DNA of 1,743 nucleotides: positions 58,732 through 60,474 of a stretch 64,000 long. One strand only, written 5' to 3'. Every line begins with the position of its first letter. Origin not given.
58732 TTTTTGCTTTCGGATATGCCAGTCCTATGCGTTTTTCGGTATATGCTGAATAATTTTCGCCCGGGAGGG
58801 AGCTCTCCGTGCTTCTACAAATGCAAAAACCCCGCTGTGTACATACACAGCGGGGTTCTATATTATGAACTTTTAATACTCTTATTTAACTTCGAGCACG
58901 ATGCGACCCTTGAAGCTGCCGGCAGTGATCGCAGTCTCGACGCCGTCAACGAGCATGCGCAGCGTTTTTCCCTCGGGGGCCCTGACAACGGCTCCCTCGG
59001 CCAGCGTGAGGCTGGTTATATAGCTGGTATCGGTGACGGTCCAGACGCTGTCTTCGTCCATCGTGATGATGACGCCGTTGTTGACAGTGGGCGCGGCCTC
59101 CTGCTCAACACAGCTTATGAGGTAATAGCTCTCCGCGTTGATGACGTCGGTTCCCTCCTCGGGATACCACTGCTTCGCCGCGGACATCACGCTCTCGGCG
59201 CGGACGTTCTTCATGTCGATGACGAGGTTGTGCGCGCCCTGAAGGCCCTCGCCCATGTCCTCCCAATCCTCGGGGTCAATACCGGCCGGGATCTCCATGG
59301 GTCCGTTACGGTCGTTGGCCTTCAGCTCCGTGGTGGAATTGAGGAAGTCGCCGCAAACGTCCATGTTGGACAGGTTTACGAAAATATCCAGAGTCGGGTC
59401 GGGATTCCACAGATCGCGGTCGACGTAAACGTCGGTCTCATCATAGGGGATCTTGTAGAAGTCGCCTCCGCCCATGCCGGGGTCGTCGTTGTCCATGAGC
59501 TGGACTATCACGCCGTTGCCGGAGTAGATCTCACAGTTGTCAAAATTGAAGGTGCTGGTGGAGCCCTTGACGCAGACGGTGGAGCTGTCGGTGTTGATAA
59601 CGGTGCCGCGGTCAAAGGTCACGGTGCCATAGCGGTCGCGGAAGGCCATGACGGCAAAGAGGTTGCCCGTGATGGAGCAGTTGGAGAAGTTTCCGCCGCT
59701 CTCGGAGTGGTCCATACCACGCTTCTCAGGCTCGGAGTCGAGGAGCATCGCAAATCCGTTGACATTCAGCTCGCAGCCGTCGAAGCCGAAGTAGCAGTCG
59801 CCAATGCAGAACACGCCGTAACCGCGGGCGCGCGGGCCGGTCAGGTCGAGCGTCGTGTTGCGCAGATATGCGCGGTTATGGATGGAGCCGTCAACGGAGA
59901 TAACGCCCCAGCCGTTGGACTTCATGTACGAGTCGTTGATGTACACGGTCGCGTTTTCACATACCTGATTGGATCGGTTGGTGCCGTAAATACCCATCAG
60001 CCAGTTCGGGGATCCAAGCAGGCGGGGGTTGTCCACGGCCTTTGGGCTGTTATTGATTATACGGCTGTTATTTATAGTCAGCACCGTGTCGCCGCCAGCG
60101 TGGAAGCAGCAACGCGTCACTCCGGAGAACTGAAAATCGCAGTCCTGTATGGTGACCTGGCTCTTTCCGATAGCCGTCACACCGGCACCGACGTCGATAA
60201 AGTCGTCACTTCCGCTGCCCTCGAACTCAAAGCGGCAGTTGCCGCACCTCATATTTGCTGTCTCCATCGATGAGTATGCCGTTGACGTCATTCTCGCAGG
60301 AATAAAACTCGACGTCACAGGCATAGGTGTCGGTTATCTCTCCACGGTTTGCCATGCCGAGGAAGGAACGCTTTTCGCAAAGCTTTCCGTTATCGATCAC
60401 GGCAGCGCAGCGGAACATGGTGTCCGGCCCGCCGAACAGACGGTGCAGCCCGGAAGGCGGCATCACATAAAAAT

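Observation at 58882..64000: Tandem uncharacterised beta-helix-like paralogs next to an enoate-reductase-type flavoprotein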

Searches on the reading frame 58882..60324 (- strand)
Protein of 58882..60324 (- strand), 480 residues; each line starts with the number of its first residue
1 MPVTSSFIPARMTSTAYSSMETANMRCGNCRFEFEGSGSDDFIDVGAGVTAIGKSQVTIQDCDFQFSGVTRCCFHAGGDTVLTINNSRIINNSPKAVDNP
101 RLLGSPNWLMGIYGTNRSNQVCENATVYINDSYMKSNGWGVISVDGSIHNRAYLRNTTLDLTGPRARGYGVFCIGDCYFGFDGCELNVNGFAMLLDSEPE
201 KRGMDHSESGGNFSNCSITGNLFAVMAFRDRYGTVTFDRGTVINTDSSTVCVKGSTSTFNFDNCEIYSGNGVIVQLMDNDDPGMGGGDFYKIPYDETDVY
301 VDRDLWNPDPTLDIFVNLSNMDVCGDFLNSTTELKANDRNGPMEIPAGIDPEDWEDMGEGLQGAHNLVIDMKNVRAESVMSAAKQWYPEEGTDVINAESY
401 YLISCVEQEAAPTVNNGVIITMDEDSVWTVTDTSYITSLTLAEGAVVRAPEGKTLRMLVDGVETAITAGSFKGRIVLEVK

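Call 4: search_protein_families(library=pfam, proteins=[window:58882-60324:-], max_evalue=1)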
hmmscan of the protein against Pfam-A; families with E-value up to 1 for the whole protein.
window:58882-60324:- (480 aa): 1 family
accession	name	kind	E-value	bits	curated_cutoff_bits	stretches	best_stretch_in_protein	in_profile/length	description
PF13229.12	Beta_helix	-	8.7e-05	22.6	25.9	0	48-266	2-158/158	Right handed beta helix region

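Call 5: search_protein_families(library=ncbifam, proteins=[window:58882-60324:-], max_evalue=1)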
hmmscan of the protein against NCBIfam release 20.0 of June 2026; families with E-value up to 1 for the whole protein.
window:58882-60324:- (480 aa): 1 family
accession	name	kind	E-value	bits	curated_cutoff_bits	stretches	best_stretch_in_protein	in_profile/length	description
NF052646.1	DABADecarRhbB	equivalog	0.057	12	900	1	406-479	176-246/491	L-2,4-diaminobutyrate decarboxylase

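Call 80: search_protein_families(library=phrogs, proteins=[window:58882-60324:-], max_evalue=0.01)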
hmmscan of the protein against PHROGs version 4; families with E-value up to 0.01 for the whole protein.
window:58882-60324:- (480 aa): 0 families
